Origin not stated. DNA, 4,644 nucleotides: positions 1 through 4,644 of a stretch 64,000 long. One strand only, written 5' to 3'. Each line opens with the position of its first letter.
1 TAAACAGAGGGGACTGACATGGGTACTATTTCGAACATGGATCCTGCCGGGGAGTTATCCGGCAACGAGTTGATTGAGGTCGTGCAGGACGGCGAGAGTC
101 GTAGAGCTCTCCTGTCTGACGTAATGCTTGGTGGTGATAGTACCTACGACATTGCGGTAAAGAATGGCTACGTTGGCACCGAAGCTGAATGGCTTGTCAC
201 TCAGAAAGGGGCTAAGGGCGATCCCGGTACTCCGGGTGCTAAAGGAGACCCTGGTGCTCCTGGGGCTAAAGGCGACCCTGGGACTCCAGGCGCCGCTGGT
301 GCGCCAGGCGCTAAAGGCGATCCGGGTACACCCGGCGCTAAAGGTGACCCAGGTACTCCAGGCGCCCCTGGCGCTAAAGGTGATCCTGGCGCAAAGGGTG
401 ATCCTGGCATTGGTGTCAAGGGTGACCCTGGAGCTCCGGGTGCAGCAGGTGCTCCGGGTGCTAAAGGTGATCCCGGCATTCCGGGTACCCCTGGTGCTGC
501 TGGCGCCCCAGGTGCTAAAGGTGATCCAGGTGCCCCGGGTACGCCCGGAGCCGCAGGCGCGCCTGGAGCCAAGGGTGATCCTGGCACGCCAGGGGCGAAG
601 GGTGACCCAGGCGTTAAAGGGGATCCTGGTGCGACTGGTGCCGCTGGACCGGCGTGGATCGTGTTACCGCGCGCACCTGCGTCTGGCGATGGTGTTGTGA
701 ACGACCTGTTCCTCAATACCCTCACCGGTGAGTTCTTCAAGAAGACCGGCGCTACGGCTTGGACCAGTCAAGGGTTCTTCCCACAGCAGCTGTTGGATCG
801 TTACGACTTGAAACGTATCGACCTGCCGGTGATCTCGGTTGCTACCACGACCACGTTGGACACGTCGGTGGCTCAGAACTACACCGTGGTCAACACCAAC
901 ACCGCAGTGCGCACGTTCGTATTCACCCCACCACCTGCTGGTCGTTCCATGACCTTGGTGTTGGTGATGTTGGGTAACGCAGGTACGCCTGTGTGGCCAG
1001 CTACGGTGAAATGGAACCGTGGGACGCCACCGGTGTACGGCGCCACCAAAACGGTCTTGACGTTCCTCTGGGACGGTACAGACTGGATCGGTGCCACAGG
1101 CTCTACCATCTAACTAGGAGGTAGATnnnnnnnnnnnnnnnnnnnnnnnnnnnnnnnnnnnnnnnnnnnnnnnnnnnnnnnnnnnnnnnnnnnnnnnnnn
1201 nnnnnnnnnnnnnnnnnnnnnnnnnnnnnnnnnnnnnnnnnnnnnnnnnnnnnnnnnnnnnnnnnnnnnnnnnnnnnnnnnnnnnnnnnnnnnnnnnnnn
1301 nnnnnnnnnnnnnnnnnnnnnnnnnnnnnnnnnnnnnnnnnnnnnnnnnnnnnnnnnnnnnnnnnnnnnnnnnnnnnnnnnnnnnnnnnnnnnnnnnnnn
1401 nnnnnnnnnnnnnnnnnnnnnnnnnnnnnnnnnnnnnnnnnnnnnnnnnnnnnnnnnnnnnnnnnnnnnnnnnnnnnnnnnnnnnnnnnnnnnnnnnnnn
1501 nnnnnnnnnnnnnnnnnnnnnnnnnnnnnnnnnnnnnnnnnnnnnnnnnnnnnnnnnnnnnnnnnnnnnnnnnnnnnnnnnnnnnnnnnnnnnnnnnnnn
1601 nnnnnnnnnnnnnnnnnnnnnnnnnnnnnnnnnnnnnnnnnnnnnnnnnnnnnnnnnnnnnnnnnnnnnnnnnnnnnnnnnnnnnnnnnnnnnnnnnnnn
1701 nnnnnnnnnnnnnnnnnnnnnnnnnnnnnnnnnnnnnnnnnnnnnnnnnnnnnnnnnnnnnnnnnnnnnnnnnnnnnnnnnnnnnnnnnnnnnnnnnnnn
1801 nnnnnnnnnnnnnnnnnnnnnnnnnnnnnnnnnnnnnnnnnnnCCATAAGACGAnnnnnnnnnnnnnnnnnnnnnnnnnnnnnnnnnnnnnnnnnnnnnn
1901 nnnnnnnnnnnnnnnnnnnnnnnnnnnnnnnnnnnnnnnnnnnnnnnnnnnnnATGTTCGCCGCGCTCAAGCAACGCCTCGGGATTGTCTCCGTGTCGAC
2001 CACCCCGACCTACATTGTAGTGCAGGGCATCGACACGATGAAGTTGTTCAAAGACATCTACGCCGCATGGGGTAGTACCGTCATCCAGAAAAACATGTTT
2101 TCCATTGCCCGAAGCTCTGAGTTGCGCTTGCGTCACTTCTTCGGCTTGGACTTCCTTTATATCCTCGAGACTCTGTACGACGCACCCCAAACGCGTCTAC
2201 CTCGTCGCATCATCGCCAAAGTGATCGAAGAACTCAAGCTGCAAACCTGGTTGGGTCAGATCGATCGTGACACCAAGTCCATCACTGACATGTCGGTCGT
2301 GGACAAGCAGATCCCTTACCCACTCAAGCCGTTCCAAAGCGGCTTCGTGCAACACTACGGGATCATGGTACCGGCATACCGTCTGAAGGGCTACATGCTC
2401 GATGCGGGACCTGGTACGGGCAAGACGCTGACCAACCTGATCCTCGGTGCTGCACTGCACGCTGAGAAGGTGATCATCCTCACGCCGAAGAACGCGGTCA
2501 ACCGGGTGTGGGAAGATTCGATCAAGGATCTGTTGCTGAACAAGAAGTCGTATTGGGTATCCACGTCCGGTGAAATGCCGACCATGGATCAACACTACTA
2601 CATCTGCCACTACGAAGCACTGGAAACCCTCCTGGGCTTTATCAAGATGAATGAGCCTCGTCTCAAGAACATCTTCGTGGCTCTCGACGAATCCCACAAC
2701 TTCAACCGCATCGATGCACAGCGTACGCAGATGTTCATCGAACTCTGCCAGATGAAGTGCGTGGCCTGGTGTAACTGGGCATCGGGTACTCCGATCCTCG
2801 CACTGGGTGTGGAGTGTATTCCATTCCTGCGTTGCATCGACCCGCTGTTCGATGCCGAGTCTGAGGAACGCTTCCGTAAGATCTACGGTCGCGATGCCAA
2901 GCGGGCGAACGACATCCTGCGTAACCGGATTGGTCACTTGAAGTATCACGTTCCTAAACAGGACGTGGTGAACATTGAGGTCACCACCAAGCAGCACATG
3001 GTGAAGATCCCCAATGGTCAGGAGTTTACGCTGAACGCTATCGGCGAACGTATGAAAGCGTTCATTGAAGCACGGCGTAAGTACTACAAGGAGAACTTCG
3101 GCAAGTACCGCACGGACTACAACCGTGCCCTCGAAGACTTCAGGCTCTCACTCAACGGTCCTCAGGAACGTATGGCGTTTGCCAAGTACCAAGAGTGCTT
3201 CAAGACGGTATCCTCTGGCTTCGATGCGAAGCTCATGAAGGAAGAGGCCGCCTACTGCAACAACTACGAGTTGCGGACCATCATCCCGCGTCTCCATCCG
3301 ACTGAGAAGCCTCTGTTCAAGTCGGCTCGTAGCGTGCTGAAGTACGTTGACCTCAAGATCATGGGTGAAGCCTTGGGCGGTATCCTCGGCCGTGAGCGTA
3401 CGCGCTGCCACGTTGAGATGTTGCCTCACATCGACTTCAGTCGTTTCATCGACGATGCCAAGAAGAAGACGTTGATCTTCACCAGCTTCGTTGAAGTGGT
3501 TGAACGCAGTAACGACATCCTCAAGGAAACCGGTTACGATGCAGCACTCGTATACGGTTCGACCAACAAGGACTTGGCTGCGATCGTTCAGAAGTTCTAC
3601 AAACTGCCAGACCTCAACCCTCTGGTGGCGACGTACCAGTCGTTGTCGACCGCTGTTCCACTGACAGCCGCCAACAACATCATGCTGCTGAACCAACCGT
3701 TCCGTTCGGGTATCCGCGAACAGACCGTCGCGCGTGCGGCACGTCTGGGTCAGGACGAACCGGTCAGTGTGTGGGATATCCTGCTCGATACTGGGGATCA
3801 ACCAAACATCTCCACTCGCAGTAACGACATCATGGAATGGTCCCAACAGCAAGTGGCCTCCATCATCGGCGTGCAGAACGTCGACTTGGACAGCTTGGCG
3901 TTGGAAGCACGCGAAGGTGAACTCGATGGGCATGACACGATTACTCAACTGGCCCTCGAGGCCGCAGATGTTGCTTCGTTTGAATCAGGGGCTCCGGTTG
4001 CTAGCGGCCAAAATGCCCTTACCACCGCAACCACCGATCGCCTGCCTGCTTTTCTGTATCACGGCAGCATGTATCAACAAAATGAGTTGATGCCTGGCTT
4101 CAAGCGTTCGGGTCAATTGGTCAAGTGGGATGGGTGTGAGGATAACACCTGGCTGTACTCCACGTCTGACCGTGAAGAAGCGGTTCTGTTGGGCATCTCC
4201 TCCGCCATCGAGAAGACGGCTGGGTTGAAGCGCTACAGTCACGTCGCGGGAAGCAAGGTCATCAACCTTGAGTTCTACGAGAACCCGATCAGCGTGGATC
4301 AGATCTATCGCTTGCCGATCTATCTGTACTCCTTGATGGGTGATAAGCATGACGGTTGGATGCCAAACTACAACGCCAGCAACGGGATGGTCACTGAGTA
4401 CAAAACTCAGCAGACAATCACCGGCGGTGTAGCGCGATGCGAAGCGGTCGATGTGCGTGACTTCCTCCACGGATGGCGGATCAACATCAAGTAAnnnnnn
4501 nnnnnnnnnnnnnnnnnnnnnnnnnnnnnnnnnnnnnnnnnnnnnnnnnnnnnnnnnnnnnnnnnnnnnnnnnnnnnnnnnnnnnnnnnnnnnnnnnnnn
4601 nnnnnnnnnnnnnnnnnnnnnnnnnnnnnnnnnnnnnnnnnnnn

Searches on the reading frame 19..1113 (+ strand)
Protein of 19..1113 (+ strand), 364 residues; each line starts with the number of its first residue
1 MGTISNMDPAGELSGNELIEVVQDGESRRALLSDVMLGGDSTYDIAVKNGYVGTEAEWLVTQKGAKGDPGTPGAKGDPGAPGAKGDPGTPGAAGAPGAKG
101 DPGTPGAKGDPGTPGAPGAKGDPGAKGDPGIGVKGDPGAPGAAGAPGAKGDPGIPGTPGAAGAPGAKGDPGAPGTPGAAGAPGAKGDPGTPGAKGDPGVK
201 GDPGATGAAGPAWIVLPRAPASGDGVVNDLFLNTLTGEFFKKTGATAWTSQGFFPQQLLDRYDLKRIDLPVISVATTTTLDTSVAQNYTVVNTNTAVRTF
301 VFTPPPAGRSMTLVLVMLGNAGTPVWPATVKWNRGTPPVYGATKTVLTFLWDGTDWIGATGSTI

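Call 86: search_protein_families(library=pfam, proteins=[window:19-1113:+], max_evalue=0.001)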
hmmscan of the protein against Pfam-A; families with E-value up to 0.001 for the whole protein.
window:19-1113:+ (364 aa): 1 family
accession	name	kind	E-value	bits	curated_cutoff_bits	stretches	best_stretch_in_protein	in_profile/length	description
PF01391.23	Collagen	-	3.8e-24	84.6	27.2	2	153-211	1-59/60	Collagen triple helix repeat (20 copies)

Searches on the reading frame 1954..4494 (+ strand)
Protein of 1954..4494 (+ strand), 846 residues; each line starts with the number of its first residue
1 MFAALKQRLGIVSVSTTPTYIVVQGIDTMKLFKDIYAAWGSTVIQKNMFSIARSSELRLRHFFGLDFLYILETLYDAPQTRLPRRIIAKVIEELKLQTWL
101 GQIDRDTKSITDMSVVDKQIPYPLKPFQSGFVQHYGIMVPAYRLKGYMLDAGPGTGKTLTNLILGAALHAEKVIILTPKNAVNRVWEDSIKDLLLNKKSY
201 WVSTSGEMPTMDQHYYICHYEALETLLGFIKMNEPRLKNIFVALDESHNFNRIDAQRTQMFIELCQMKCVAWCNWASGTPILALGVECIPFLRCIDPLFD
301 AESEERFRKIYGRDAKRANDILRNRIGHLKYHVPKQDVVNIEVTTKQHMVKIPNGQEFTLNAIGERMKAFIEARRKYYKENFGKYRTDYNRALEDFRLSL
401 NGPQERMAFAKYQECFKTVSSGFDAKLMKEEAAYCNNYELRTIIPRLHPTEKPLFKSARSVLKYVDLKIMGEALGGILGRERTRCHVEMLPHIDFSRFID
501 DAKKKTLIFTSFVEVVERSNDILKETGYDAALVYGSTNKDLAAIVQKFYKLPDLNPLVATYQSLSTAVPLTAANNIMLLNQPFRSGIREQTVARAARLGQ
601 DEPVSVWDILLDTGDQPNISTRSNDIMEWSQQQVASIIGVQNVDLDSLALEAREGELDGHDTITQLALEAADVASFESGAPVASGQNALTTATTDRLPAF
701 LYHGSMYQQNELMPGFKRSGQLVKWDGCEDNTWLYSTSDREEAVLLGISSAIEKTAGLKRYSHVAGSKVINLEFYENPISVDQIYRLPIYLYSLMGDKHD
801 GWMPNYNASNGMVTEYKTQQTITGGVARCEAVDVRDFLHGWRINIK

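Call 17: search_protein_families(library=phrogs, proteins=[window:1954-4494:+], max_evalue=0.001)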
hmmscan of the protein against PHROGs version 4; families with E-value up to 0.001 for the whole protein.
window:1954-4494:+ (846 aa): 4 families
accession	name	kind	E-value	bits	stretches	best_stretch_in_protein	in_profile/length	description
phrog_62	-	DNA, RNA and nucleotide metabolism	1.3e-76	259.3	1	1-660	473-1159/1881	DNA helicase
phrog_13483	-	unknown function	2e-45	155.6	1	698-845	4-146/171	-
phrog_16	-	DNA, RNA and nucleotide metabolism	2.8e-11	43.4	1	501-634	490-621/986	DNA helicase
phrog_29996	-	unknown function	3e-05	23.2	1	489-614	1019-1143/1189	-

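Call 49: search_dna_similar(query=window:1954-4494:+, collection=phages, mode=protein, max_rows=12)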
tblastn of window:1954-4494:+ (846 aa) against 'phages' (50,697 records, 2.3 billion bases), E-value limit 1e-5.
Records with a match: 213; places in all: 276; records where one place covers at least 80% of the query: 7.
Best place of each record, by identity: <60% 213.
By first word of the organism name: Pseudomonas 80; Erwinia 27; Vibrio 21; Aeromonas 20; Serratia 19; Klebsiella 16; Ralstonia 5; Xanthomonas 2; Escherichia 2; Photobacterium 2; and 13 more.
By host as written in the record: Pseudomonas aeruginosa 32; Erwinia amylovora 21; Klebsiella pneumoniae 14; - 13; Aeromonas hydrophila 10; Pseudomonas aeruginosa PAO1 8; Pseudomonas fluorescens SBW25 4; Vibrio mediterranei 4; and 65 more.
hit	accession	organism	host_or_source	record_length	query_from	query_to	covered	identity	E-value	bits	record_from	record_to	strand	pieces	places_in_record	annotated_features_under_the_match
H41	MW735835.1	Pseudomonas phage pPa_SNUABM_DT01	Pseudomonas aeruginosa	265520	1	652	77%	42.7%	1e-159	522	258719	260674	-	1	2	putative ATP-dependent helicase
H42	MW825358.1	Xanthomonas phage vB_XciM_LucasX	Xanthomonas citri 306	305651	1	639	76%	43.3%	2e-157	515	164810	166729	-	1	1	hypothetical protein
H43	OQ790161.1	Xanthomonas phage RTH11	Xanthomonas sp.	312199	3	639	75%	42.1%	2e-151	498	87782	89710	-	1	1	DEAD-like helicase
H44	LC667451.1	Burkholderia phage FLC9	Burkholderia glumae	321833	1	657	78%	40.5%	5e-153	503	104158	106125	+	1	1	hypothetical protein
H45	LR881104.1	Klebsiella phage vB_KvM-Eowyn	-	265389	1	661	78%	40.1%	1e-153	504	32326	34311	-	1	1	DEAD-like helicase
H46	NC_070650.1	Klebsiella phage vB_KvM-Eowyn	-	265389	1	661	78%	40.1%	1e-153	504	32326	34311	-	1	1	DEAD-like helicase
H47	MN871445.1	Serratia phage KpHz_2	Klebsiella pneumoniae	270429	1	651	77%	40.7%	2e-156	513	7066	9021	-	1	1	record has no annotation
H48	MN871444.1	Serratia phage KpGz_1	Klebsiella pneumoniae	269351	1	651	77%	40.5%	3e-156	512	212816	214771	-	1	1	record has no annotation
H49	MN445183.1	Salmonella phage vB_SalM_SA002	Salmonella enterica subsp. enterica ...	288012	1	639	76%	40.9%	2e-143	475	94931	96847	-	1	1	putative DEAD-like helicase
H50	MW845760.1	Erwinia phage pEa_SNUABM_37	Erwinia amylovora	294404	1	652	77%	39.9%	2e-145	481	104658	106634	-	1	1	hypothetical protein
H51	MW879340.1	Erwinia phage pEa_SNUABM_48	Erwinia amylovora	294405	1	652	77%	39.9%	2e-145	481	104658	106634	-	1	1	hypothetical protein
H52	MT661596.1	Proteus phage 10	Proteus mirabilis 3b10_21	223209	1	669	79%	38.7%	2e-143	474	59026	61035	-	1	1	hypothetical protein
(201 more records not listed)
